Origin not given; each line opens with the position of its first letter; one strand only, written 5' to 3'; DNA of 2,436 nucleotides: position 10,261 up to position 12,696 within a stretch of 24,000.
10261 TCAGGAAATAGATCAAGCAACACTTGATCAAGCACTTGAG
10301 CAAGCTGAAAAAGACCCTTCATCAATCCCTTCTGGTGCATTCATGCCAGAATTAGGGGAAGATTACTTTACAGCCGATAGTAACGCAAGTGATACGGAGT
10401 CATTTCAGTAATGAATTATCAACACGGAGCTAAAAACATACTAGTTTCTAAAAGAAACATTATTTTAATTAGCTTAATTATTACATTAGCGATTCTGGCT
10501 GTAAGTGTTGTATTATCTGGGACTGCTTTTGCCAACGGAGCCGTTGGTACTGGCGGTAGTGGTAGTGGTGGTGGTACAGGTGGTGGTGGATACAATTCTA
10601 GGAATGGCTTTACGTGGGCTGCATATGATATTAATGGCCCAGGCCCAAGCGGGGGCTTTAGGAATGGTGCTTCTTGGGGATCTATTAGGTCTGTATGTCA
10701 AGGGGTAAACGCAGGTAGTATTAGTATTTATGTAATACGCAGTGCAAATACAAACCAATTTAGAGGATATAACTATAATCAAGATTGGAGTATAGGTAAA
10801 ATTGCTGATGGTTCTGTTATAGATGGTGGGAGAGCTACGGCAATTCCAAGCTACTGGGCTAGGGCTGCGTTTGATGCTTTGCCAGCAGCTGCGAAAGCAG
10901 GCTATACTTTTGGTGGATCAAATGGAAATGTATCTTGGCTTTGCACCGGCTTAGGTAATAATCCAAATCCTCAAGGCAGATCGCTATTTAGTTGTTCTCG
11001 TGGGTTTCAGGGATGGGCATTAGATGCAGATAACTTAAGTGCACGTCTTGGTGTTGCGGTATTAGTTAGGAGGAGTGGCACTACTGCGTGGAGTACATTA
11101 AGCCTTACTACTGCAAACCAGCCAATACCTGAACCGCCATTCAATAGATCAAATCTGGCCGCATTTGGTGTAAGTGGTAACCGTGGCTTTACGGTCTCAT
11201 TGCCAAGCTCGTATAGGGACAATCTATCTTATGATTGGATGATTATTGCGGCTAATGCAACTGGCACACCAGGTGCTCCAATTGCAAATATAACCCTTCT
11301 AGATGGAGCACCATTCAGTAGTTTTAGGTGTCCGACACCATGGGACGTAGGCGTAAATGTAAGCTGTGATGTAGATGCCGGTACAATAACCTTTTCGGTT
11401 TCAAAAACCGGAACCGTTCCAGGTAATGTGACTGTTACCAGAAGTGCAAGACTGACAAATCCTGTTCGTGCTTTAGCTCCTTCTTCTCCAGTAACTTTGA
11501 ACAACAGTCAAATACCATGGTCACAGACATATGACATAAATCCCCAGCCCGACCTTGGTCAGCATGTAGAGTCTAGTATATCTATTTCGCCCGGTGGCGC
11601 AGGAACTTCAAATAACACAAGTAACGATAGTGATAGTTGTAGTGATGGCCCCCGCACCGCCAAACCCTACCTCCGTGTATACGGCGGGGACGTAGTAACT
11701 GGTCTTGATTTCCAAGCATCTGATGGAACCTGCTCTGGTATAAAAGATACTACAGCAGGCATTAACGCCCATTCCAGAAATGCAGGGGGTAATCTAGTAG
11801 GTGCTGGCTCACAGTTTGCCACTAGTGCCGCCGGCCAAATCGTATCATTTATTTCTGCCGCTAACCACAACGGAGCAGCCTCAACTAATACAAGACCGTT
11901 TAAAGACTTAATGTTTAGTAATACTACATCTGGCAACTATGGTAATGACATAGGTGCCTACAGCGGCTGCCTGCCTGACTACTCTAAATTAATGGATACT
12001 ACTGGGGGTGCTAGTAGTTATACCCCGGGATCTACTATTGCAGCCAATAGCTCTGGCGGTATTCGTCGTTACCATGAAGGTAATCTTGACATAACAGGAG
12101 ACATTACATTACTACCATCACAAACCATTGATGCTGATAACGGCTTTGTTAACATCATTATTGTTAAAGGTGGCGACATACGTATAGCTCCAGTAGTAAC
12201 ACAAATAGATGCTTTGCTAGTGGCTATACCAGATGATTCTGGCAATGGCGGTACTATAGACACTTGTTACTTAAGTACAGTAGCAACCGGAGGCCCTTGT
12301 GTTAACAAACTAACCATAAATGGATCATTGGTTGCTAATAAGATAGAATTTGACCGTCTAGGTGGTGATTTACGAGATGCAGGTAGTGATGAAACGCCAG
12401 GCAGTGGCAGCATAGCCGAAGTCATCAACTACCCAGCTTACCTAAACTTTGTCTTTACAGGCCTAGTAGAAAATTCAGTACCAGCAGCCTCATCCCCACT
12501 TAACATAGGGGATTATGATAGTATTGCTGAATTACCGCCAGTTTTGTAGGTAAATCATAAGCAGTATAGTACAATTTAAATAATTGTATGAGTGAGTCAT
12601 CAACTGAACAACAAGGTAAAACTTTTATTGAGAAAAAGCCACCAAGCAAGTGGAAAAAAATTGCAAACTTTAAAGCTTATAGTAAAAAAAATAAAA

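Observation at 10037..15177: Tandem two-gene modules (small membrane anchor plus roughly 700 aa secreted protein) directly upstream of the type IV pilus operon: candidate alternative pilus-associated adhesins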

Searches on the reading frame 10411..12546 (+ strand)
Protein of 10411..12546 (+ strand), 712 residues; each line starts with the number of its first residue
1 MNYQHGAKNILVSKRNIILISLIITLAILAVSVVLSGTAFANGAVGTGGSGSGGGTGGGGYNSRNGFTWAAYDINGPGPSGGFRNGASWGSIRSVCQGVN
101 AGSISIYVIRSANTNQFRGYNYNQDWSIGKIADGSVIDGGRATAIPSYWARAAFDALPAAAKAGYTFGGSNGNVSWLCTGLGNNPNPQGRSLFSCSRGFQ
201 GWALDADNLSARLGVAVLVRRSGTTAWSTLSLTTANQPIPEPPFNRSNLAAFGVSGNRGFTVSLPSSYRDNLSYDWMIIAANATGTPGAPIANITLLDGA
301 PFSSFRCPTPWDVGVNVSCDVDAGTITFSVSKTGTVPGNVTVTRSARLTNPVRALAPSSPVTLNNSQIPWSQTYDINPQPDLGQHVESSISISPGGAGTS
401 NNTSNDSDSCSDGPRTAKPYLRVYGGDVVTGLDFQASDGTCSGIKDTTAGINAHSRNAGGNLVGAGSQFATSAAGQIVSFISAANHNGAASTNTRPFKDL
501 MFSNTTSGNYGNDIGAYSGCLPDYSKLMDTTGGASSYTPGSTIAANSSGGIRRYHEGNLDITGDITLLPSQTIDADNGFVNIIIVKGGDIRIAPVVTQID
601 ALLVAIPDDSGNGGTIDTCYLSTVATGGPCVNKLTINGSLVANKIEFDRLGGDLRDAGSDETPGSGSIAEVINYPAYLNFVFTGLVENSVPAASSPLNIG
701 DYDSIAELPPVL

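Call 8: search_protein_families(library=pfam, proteins=[window:10411-12546:+], max_evalue=1)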
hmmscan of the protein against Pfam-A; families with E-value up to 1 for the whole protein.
window:10411-12546:+ (712 aa): 1 family
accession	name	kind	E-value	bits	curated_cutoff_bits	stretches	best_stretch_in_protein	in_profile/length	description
PF19070.5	DUF5766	-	0.33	11.7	27.4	0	316-343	37-65/77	Family of unknown function (DUF5766)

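Call 9: find_homologous_proteins(query=window:10411-12546:+)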
Query window:10411-12546:+ (712 aa): 14 proteins with E <= 0.001 among 8000 candidates.
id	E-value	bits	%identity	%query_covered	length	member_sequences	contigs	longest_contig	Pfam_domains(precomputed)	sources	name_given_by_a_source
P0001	0.0e+0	1577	99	100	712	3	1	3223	-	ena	-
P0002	3.7e-216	738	52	99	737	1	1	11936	-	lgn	-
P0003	2.3e-186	639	100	42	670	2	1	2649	-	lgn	-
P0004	7.2e-168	578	45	100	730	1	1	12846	-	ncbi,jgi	-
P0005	7.2e-157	542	43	91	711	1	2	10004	-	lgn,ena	-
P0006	1.0e-155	538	43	98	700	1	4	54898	-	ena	-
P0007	6.2e-140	486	39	100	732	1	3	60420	-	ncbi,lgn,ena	-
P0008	5.3e-118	413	40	91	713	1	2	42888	-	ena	-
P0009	3.6e-110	387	38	100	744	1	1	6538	-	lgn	-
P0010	1.1e-106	376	38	100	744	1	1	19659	-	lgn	-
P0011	5.8e-105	370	43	75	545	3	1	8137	-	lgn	-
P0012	2.2e-96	342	36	100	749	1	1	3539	-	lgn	-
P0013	3.1e-86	308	35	89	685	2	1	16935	-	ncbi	-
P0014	9.1e-21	92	37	23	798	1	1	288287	-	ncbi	-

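Call 11: find_encoding_contigs(protein=P0007, flank=10000, max_places=2)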
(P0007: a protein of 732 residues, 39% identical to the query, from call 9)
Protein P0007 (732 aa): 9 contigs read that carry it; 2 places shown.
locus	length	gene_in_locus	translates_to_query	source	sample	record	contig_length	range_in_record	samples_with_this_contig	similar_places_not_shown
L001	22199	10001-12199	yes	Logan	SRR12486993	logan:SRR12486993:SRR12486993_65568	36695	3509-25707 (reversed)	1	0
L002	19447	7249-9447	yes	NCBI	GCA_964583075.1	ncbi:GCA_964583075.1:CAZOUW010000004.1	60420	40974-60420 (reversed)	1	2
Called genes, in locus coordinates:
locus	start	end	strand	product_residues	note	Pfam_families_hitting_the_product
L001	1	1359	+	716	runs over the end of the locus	PF13491:FtsK_4TM, PF17854:FtsK_alpha, PF01580:FtsK_SpoIIIE, PF09397:FtsK_gamma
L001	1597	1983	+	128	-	PF01250:Ribosomal_S6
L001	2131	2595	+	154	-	PF00436:SSB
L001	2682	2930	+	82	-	PF01084:Ribosomal_S18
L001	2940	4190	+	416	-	PF00278:Orn_DAP_Arg_deC, PF02784:Orn_Arg_deC_N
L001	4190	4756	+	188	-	PF08207:EFP_N, PF01132:EFP, PF09285:Elong-fact-P_C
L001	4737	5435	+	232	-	-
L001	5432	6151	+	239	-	PF01479:S4, PF01728:FtsJ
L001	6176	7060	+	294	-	PF13354:Beta-lactamase2, PF00144:Beta-lactamase (faint)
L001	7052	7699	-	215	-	PF00027:cNMP_binding, PF13545:HTH_Crp_2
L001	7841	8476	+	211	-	PF14470:bPH_3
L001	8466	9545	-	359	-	PF01926:MMR_HSR1, PF02421:FeoB_N, PF06071:YchF-GTPase_C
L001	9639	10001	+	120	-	-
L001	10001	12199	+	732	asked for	-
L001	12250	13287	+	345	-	PF25216:Volactin (weak), PF11104:PilM_2, PF14450:FtsA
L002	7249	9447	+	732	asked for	-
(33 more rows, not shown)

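Call 12: find_encoding_contigs(protein=P0006, flank=10000, max_places=2)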
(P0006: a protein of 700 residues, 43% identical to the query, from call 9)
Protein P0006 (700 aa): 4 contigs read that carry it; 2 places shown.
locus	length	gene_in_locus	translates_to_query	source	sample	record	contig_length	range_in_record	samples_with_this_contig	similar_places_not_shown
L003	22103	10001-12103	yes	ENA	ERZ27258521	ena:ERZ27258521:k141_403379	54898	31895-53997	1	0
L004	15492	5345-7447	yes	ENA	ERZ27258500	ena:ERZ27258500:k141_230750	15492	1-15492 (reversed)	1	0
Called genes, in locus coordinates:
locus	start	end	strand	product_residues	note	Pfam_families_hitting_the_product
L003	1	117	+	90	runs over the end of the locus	-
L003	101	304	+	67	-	PF01084:Ribosomal_S18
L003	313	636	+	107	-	-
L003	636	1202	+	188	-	PF08207:EFP_N, PF01132:EFP, PF09285:Elong-fact-P_C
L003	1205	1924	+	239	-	PF01479:S4, PF01728:FtsJ, PF13489:Methyltransf_23 (weak)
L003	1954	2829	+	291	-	PF13354:Beta-lactamase2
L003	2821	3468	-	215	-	PF00027:cNMP_binding, PF00325:Crp (faint), PF13545:HTH_Crp_2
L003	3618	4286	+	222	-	PF14470:bPH_3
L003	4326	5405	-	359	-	PF01926:MMR_HSR1, PF02421:FeoB_N, PF06071:YchF-GTPase_C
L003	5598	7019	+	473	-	-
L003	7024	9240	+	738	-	-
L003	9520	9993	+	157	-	-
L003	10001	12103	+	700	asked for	-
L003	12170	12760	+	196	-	PF09976:TPR_21 (faint)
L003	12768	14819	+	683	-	-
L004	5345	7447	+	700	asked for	-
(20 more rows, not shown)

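Call 20: search_protein_families(library=ncbifam, proteins=[window:10411-12546:+], max_evalue=1)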
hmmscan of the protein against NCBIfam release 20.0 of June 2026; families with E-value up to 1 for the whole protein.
window:10411-12546:+ (712 aa): 0 families

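Call 24: predict_structure(alignment_id=A2)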
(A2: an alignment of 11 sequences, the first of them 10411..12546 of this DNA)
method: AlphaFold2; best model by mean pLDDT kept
length: 712 residues; sequences in the alignment: 11
mean_pLDDT: 53.3   pTM: 0.36
mean pLDDT of the five models: 53.3, 50.8, 50.5, 50.2, 46.7
residues with pLDDT >= 90: 2; 70-90: 152; 50-70: 223; < 50: 335
segments of 3 or more residues with pLDDT < 50: 1-16, 29-84, 113-116, 134-145, 170-174, 187-189, 205-212, 248-255, 282-300, 398-403, 417-419, 423-523, 529-542, 544-550, 569-579, 623-627, 651-667, 675-712
pLDDT, mean of each block of 10 residues (from residue 1): 32 49 59 34 25 29 32 36 53 62 58 52 60 45 53 64 55 50 52 73 46 62 71 60 53 54 78 74 42 44 74 81 80 80 85 74 88 79 78 62 65 58 40 36 37 31 34 29 27 32 32 36 49 37 46 68 65 44 70 77 66 65 49 66 57 38 45 49 41 33 28 25
secondary structure, 60 per line:
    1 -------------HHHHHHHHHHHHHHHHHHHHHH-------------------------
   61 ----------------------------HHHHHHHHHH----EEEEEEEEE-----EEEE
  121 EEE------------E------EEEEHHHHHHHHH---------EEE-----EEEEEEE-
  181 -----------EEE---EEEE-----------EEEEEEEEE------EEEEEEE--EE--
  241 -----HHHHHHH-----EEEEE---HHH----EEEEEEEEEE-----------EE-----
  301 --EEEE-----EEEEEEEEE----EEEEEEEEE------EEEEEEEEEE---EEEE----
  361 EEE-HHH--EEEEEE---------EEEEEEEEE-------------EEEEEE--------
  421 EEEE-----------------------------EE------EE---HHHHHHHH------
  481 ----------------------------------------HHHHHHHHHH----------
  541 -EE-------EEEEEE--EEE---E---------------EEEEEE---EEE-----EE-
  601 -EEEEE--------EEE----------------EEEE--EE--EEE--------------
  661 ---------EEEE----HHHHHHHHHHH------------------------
elements in order (helices of 4 or more, strands of 3 or more residues): H14-35 H89-98 E103-111 E117-123 E143-146 H147-155 E165-167 E173-179 E192-194 E198-201 E213-221 E228-234 H246-252 E258-262 E273-282 E303-306 E312-320 E325-333 E340-349 E353-356 E361-363 E370-375 E385-393 E407-412 E421-424 H467-474 H521-530 E551-556 E559-561 E581-586 E590-592 E602-606 E615-617 E634-637 E644-646 E670-673 H678-688

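Call 25: search_protein_representatives(alignment_id=A2)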
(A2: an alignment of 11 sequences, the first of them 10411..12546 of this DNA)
Query: 11 sequences, 720 profile positions. Proteins with E-value up to 0.001 (for the whole library): 5404; up to 1e-10: 4822; up to 1e-30: 2711. The best 150 are listed.
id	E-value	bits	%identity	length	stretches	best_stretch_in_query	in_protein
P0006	6.4e-293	990.3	-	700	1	7-720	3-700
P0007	9.3e-289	976.5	-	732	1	1-720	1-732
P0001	1.2e-284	963.0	-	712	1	1-720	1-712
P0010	1.4e-281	952.8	-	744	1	1-720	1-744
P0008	7.3e-264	894.2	-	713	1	35-720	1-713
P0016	2.2e-243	826.5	-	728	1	1-720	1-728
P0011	1.6e-208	711.3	-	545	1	104-659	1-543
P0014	2.3e-200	684.3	-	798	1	1-720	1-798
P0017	8.3e-158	543.6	-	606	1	126-720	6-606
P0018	8.2e-119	414.7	-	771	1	195-720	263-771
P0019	8.7e-118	411.3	-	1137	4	14-193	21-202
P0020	3.6e-110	386.2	-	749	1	225-720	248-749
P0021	1.3e-109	384.3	-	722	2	423-720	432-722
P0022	1.2e-108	381.1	-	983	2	383-720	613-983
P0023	2.0e-107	377.1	-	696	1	360-720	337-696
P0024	1.9e-102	360.7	-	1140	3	14-183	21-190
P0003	9.6e-99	348.4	-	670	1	303-720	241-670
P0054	5.6e-79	283.0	-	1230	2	4-330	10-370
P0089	1.3e-64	235.5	-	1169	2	366-719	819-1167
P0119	3.0e-62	227.7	-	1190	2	311-720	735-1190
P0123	4.5e-62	227.2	-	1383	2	325-720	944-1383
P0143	6.7e-61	223.3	-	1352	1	315-720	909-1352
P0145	7.7e-61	223.1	-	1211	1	381-720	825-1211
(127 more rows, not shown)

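Call 27: search_protein_families(library=pfam, proteins=[P0123, P0143, P0054, P0145, P0119, P0019, P0024, P0089], max_evalue=0.01)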
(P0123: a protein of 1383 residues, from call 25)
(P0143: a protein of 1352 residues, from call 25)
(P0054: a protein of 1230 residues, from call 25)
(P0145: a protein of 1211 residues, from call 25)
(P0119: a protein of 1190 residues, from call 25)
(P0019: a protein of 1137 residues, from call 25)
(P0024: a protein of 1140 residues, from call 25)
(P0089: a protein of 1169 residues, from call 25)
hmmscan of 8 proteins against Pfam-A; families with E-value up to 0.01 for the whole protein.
P0123 (1383 aa): 2 families
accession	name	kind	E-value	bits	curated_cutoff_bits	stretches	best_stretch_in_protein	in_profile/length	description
PF13624.11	SurA_N_3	-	4.9e-05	23.7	27.2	1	34-146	12-120/162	SurA-like N-terminal domain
PF13623.11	SurA_N_2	-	0.00019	21.8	28.5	1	37-161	11-132/145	SurA-like N-terminal domain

P0143 (1352 aa): 2 families
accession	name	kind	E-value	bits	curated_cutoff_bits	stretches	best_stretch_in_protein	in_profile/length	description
PF13624.11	SurA_N_3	-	0.00093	19.5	27.2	1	29-122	15-113/162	SurA-like N-terminal domain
PF13623.11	SurA_N_2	-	0.0013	19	28.5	1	28-125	12-118/145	SurA-like N-terminal domain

P0054 (1230 aa): 1 family
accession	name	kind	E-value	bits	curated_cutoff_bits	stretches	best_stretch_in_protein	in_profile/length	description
PF13715.12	CarbopepD_reg_2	-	9.9e-05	22.7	32.2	1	200-248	1-49/88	CarboxypepD_reg-like domain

P0145 (1211 aa): 0 families

P0119 (1190 aa): 0 families

P0019 (1137 aa): 0 families

P0024 (1140 aa): 0 families

P0089 (1169 aa): 1 family
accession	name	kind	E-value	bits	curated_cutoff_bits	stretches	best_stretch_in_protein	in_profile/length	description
PF16158.11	N_BRCA1_IG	-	6.7e-06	27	28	1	204-289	7-96/108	Ig-like domain from next to BRCA1 gene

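Call 32: find_encoding_contigs(protein=P0014, flank=10000, max_places=1)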
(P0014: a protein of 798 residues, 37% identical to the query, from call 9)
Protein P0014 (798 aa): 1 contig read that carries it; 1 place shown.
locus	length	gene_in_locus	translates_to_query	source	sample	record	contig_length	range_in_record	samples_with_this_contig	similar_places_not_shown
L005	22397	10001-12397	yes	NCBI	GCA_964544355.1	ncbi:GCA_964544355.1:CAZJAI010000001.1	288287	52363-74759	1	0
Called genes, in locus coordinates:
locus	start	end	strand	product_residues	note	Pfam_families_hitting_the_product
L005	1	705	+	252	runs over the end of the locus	PF01479:S4, PF01728:FtsJ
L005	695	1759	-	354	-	PF01926:MMR_HSR1, PF02421:FeoB_N, PF06071:YchF-GTPase_C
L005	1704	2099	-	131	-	-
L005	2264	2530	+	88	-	PF01527:HTH_Tnp_1 (weak), PF13384:HTH_23, PF13518:HTH_28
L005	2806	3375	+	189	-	PF00665:rve, PF13683:rve_3, PF13333:rve_2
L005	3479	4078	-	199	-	-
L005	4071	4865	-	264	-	-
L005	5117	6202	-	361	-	PF00239:Resolvase, PF07508:Recombinase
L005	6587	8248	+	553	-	-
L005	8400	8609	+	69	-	-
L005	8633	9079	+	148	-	-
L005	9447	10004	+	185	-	PF13424:TPR_12 (faint)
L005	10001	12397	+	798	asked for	-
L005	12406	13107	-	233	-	-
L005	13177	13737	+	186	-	-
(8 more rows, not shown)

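Call 65: search_protein_families(library=pfam, alignment_id=A6, max_evalue=0.001)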
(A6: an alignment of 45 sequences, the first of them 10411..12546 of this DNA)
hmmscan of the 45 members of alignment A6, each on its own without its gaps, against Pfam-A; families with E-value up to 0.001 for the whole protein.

A. member 1, window:10411-12546:+ (712 aa): 0 families

B. families by the number of members that match (of 45 scanned): 5 families
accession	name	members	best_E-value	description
PF00801.26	PKD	2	1.7e-06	PKD domain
PF07691.17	PA14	1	7.8e-16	PA14 domain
PF06832.18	BiPBP_C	1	1.9e-07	Penicillin-Binding Protein C-terminus Family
PF18911.6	PKD_4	1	3.8e-06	PKD domain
PF07705.17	CARDB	1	0.00042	CARDB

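Call 91: find_encoding_contigs(protein=P0001, flank=5000, max_places=3)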
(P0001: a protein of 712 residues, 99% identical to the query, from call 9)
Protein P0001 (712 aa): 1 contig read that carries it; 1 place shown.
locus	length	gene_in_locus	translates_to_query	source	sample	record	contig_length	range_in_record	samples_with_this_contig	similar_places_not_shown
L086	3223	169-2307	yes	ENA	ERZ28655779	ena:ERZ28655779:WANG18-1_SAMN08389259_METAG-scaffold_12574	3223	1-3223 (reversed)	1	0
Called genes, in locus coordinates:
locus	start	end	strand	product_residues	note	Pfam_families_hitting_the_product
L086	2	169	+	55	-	?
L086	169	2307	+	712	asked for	-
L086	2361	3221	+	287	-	?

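Call 92: find_encoding_contigs(protein=P0003, flank=5000, max_places=3)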
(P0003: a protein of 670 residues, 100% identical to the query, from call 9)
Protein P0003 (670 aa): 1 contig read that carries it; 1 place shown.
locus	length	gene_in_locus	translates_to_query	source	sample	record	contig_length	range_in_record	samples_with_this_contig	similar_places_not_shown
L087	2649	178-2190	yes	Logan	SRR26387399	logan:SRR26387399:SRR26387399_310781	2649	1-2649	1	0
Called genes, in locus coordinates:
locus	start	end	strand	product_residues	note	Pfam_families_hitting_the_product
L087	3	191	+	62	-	?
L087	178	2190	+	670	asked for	-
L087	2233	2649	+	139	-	?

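Call 94: search_solved_structures(query=A2, max_evalue=5)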
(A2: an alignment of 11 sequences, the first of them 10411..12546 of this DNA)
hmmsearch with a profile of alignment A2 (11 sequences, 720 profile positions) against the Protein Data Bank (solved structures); distinct sequences matched with E-value up to 5: 2.
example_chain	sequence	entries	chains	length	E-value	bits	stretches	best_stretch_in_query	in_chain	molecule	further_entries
5evy_X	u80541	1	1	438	0.43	12.3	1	446-519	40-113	Salicylate hydroxylase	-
8gid_A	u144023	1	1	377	3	9.5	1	38-71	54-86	Apical membrane antigen 1, rhoptry neck protein 2 chimera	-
